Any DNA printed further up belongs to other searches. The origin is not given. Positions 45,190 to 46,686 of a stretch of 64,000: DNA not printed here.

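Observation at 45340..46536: Unassigned 398-aa diiron-carboxylate protein with desaturase/oxygenase-like ligand motifs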

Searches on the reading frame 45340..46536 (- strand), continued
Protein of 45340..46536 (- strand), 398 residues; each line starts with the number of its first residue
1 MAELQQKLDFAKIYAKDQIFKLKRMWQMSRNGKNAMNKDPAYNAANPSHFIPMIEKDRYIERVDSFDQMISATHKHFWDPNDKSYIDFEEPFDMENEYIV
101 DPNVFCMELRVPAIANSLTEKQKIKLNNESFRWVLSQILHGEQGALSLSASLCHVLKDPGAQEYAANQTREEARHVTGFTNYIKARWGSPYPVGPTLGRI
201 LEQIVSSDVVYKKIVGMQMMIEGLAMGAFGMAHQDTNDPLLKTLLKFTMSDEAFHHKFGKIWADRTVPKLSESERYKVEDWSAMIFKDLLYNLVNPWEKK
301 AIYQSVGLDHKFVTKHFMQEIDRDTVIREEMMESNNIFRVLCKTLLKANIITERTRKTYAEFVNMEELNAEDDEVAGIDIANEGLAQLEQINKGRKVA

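Call 26: search_protein_representatives(alignment_id=A1)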
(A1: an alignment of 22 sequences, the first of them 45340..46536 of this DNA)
Query: 22 sequences, 400 profile positions. Proteins with E-value up to 0.001 (for the whole library): 1633; up to 1e-10: 914; up to 1e-30: 198. The best 150 are listed.
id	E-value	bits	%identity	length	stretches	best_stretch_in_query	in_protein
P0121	1.0e-182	623.9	-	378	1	30-397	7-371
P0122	3.4e-182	622.2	-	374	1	34-397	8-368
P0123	8.2e-151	518.8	-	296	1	107-398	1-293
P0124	3.3e-142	490.5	-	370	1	40-396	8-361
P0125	9.5e-129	446.2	-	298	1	46-320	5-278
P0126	2.9e-128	444.6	-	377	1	36-394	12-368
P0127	1.1e-122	426.2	-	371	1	33-396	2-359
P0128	1.5e-120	419.1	-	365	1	42-396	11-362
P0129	8.4e-117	406.8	-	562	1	32-395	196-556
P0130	3.9e-116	404.6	-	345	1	40-374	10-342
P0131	4.9e-116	404.3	-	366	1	47-398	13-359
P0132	3.1e-114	398.4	-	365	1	37-395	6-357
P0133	7.2e-114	397.2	-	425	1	38-395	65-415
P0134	9.7e-104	363.8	-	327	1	94-334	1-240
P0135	1.5e-103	363.2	-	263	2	33-231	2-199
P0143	2.1e-87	310.0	-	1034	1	45-392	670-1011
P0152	1.5e-77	277.6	-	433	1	32-394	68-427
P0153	3.9e-77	276.2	-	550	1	33-366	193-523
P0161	6.2e-71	255.8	-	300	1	61-362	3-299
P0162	1.1e-70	254.9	-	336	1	55-349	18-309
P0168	7.1e-66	239.1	-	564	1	32-366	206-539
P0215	4.5e-47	177.2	-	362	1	54-380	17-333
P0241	5.7e-40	153.8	-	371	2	159-263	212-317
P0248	2.3e-37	145.2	-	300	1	86-318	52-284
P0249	5.9e-37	143.9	-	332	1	86-362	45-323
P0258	1.2e-35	139.6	-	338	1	117-361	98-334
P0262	2.1e-35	138.8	-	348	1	85-360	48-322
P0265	7.8e-35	136.9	-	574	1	113-192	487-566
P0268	2.0e-34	135.6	-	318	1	82-368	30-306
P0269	2.4e-34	135.3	-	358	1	101-359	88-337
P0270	3.1e-34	135.0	-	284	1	119-362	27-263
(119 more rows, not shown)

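Call 27: search_protein_families(library=pfam, proteins=[P0129, P0143, P0153, P0168, P0152, P0133, P0265, P0241], max_evalue=0.01)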
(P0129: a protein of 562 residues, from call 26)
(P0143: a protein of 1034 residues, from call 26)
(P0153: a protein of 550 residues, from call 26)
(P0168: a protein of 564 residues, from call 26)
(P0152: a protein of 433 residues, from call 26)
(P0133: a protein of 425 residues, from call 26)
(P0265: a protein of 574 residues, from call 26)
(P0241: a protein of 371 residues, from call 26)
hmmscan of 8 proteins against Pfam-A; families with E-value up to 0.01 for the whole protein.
P0129 (562 aa): 2 families
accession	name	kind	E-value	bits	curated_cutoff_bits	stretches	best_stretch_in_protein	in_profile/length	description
PF11583.14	AurF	-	0.0011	18.6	29.6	1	321-452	99-232/282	P-aminobenzoate N-oxygenase AurF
PF03232.19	COQ7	-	0.0083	16.2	23.5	0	305-360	13-69/169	Ubiquinone biosynthesis protein COQ7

P0143 (1034 aa): 3 families
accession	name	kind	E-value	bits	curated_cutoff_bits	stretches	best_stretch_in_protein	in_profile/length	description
PF00501.34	AMP-binding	-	1.3e-68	232.1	29.9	1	13-400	1-384/384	AMP-binding enzyme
PF23024.1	AMP-dom_DIP2-like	-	9.9e-10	38.9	27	1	448-561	2-109/110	Disco-interacting protein 2-like, AMP domain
PF11266.14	Ald_deCOase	-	0.0092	16.3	28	0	763-890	18-147/218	Long-chain fatty aldehyde decarbonylase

P0153 (550 aa): 0 families

P0168 (564 aa): 0 families

P0152 (433 aa): 3 families
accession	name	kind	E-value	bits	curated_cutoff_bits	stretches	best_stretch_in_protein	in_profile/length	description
PF11583.14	AurF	-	0.00053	19.7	29.6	1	198-332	106-242/282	P-aminobenzoate N-oxygenase AurF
PF11266.14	Ald_deCOase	-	0.00087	19.6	28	1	248-309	97-156/218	Long-chain fatty aldehyde decarbonylase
PF04305.20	DUF455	-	0.0029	17.6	34.3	1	269-319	172-222/247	Protein of unknown function (DUF455)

P0133 (425 aa): 3 families
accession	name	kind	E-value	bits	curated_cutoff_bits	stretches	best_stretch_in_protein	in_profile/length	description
PF18563.6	TubC_N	-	1.2e-07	32.1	26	1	5-53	2-51/52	TubC N-terminal docking domain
PF11583.14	AurF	-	0.00018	21.2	29.6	1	92-318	7-236/282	P-aminobenzoate N-oxygenase AurF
PF11266.14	Ald_deCOase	-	0.01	16.2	28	0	220-294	77-150/218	Long-chain fatty aldehyde decarbonylase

P0265 (574 aa): 0 families

P0241 (371 aa): 0 families

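Call 29: search_solved_structures(query=A1, max_evalue=10, show_alignments=3)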
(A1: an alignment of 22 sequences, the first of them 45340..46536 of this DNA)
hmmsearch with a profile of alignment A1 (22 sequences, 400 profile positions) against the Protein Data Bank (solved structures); distinct sequences matched with E-value up to 10: 19.
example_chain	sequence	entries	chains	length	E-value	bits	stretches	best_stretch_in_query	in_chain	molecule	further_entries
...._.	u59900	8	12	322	0.025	16.6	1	227-310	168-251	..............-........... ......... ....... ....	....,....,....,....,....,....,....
4rc6_A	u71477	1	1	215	0.063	15.3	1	139-264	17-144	Aldehyde decarbonylase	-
4rc6_B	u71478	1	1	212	0.064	15.3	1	139-264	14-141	Aldehyde decarbonylase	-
6qo5_A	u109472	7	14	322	0.095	14.8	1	227-310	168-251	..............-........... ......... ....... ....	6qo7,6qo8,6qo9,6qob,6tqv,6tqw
6tqx_A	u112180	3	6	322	0.095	14.8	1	227-310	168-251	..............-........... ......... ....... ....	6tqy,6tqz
5k52_A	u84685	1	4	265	0.14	14.2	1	162-265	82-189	Aldehyde decarbonylase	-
4quw_A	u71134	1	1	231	0.2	13.7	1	138-264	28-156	Aldehyde decarbonylase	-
4rc5_B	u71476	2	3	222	0.21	13.6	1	138-264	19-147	Aldehyde decarbonylase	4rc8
4rc5_A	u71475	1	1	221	0.21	13.6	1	138-264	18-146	Aldehyde decarbonylase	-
6jzu_B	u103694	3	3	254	0.24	13.4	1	138-264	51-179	Aldehyde decarbonylase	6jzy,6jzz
4rc7_A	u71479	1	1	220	0.24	13.4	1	139-264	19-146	Aldehyde decarbonylase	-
4rc7_B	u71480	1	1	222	0.24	13.4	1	139-264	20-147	Aldehyde decarbonylase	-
4ray_A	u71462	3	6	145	0.77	11.8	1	4-91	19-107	DNA-binding transcriptional dual regulator of siderophore biosynthesis and transport(Fur f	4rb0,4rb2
4tw3_A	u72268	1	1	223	1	11.4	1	218-264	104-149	Aldehyde decarbonylase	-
5wyh_B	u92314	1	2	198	1.1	11.2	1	64-127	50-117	Interaptin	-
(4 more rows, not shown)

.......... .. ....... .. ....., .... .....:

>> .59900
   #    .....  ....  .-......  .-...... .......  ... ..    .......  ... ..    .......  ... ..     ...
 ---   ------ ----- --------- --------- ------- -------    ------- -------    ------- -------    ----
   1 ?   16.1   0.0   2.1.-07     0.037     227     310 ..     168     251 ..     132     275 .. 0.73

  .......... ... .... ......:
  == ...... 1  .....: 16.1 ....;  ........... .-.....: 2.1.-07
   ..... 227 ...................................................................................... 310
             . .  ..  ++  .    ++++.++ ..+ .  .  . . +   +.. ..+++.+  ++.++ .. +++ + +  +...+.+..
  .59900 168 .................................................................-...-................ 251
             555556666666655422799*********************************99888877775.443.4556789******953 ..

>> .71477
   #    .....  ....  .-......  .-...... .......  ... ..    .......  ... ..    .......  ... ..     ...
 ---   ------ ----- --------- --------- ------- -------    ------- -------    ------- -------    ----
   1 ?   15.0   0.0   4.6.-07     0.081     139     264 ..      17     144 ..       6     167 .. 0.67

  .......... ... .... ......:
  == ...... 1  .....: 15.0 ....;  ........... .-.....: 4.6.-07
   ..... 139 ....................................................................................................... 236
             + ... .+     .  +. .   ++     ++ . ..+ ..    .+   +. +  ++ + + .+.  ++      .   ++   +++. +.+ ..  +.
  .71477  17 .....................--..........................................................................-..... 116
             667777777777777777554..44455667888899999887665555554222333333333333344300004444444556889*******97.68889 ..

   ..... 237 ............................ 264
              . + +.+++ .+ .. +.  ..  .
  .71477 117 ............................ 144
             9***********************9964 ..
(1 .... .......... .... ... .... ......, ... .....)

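Call 41: search_protein_families(library=pfam, proteins=[L063:4-2607:+, L063:2660-4045:+, L063:4128-5261:+, L063:8147-9238:+, L063:9235-10392:+, L063:11543-12361:+, L070:10186-11154:+, L070:11166-12053:+, L070:12034-13152:+, L070:13707-14948:+], max_evalue=0.001)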
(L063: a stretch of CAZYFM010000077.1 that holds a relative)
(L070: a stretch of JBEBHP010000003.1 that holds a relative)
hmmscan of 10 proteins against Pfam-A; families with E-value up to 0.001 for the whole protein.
L063:4-2607:+ (867 aa): 1 family
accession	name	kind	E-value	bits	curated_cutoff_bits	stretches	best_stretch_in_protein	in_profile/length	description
PF06980.17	DUF1302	-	2.5e-135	453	23.2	1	2-867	30-541/541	Protein of unknown function (DUF1302)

L063:2660-4045:+ (461 aa): 2 families
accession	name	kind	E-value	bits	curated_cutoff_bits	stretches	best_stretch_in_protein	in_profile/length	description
PF07044.18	DUF1329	-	2.6e-123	412.4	23.1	1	87-456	1-368/368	Protein of unknown function (DUF1329)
PF17131.11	LolA_like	-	2.1e-07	31.2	30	0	348-399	82-133/184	Outer membrane lipoprotein-sorting protein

L063:4128-5261:+ (377 aa): 7 families
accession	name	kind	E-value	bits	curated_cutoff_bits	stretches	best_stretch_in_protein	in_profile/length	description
PF14870.12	PSII_BNR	-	8.7e-19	68.3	27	4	56-110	243-298/303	Photosynthesis system II assembly factor YCF48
PF15902.12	Sortilin-Vps10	-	2.8e-15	56.5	33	2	68-168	2-111/446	Sortilin, neurotensin receptor 3,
PF02012.26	BNR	-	5e-11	41.3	27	0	158-168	2-12/12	BNR/Asp-box repeat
PF19755.4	DUF6242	-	3.4e-07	30.8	29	0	156-245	165-217/217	Domain of unknown function (DUF6242)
PF13088.12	BNR_2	-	2.4e-06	27.5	31.4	0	68-92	83-107/277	BNR repeat-like domain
PF13810.12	DUF4185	-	2.5e-05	24.1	39.5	0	56-85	116-145/309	Domain of unknown function (DUF4185)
PF24316.1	Tli3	-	0.00012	22.9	27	0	121-176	47-102/129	T6SS Tli3 immunity protein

L063:8147-9238:+ (363 aa): 1 family
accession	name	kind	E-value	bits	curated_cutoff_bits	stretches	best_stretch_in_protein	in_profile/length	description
PF13532.12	2OG-FeII_Oxy_2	-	9.3e-47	160.2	31.2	1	178-360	13-194/194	2OG-Fe(II) oxygenase superfamily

L063:9235-10392:+ (385 aa): 5 families
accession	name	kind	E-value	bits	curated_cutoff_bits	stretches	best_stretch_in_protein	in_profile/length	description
PF00441.29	Acyl-CoA_dh_1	-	3.3e-36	125.1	22.4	1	232-381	1-149/150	Acyl-CoA dehydrogenase, C-terminal domain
PF02771.21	Acyl-CoA_dh_N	-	7.9e-30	104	22.9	1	6-118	2-113/113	Acyl-CoA dehydrogenase, N-terminal domain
PF02770.24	Acyl-CoA_dh_M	-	4.4e-21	75.3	33.3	1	122-217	1-97/97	Acyl-CoA dehydrogenase, middle domain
PF08028.16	Acyl-CoA_dh_2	-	7.1e-17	62.4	22.7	1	250-360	3-123/134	Acyl-CoA dehydrogenase, C-terminal domain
PF21343.2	ACAD9-ACADV_C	-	0.00039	21.2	27.8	1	273-341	26-95/120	ACAD9/ACADV, C-terminal domain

L063:11543-12361:+ (272 aa): 2 families
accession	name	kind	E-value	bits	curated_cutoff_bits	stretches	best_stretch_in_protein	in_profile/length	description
PF05173.19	DapB_C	-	1.1e-39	135.7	27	1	130-266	1-121/121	Dihydrodipicolinate reductase, C-terminus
PF01113.26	DapB_N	-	8.5e-33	113.5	25.6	1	4-127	1-124/124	Dihydrodipicolinate reductase, N-terminus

L070:10186-11154:+ (322 aa): 3 families
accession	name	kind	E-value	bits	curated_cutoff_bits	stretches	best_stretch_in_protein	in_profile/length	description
PF00107.32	ADH_zinc_N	-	4.5e-24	85.3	31.8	1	151-253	1-105/129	Zinc-binding dehydrogenase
PF13602.12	ADH_zinc_N_2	-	3.9e-16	60.6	27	1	184-316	2-130/134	Zinc-binding dehydrogenase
PF08240.17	ADH_N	-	1.7e-14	54.3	23.5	1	27-110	1-104/104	Alcohol dehydrogenase GroES-like domain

L070:11166-12053:+ (295 aa): 1 family
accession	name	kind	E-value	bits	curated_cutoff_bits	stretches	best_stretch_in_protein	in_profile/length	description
PF02668.22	TauD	-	3.6e-64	217.7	27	1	17-287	3-266/267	Taurine catabolism dioxygenase TauD, TfdA family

L070:12034-13152:+ (372 aa): 1 family
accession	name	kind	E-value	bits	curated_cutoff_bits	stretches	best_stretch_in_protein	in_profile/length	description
PF05853.18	BKACE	-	6e-63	213.2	24.8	1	34-338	1-273/274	beta-keto acid cleavage enzyme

L070:13707-14948:+ (413 aa): 1 family
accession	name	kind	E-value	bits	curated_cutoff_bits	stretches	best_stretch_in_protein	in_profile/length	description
PF07690.21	MFS_1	-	7.4e-40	137.3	33.4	2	19-310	2-291/347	Major Facilitator Superfamily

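Call 45: list_cluster_members(proteins=[P0121, P0122, P0124, P0126, P0127, P0128, P0131, P0132, P0143, P0133])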
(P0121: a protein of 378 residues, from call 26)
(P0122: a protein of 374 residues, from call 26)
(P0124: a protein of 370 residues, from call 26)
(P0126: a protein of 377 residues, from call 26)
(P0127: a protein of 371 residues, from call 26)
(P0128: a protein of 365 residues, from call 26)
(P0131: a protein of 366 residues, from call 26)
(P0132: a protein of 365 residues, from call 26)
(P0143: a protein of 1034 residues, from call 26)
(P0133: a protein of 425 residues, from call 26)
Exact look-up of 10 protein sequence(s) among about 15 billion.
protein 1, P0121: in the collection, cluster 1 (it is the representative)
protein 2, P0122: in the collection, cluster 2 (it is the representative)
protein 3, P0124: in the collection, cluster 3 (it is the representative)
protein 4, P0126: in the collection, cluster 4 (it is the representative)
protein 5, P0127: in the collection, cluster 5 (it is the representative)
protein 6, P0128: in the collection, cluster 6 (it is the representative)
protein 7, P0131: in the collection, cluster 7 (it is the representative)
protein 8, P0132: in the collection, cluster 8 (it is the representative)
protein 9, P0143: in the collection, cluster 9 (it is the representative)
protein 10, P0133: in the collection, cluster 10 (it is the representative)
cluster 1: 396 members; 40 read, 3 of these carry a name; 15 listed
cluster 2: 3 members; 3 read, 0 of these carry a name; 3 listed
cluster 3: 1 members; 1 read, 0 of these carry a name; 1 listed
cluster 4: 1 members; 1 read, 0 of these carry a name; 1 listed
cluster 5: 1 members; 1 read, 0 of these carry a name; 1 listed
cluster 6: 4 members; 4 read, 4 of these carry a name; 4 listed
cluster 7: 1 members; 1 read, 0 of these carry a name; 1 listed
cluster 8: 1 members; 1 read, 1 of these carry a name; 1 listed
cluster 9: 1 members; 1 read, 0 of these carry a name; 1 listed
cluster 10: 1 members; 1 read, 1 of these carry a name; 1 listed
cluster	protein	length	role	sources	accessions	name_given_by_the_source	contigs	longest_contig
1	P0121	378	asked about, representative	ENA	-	-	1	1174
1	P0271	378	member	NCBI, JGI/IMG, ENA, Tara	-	strand:- start:492 stop:1628 length:1137 start_codon:yes stop_codon:yes gene_type:complete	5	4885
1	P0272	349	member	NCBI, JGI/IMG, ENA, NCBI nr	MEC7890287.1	MAG: ferritin-like domain-containing protein [Pseudomonadota bacterium] | hypothetical protein | ferritin-like domain-containing protein [Pseudomonadota bacterium]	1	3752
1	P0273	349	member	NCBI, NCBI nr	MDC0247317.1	ferritin-like domain-containing protein [OCS116 cluster bacterium]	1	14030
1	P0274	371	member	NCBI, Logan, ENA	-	-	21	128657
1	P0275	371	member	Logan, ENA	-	-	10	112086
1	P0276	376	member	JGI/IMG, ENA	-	-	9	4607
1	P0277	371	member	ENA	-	-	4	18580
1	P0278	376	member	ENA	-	-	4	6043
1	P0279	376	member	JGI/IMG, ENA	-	-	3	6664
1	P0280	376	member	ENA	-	-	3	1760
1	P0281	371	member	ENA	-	-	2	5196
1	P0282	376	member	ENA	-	-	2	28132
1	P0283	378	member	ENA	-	-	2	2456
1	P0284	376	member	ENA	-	-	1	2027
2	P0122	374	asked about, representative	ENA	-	-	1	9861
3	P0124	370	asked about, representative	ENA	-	-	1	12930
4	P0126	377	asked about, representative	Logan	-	-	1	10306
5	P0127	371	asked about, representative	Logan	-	-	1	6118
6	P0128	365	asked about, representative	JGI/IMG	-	hypothetical protein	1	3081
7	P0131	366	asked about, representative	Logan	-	-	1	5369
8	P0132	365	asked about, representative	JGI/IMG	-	hypothetical protein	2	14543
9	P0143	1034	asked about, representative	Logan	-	-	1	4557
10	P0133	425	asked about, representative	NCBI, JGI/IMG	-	hypothetical protein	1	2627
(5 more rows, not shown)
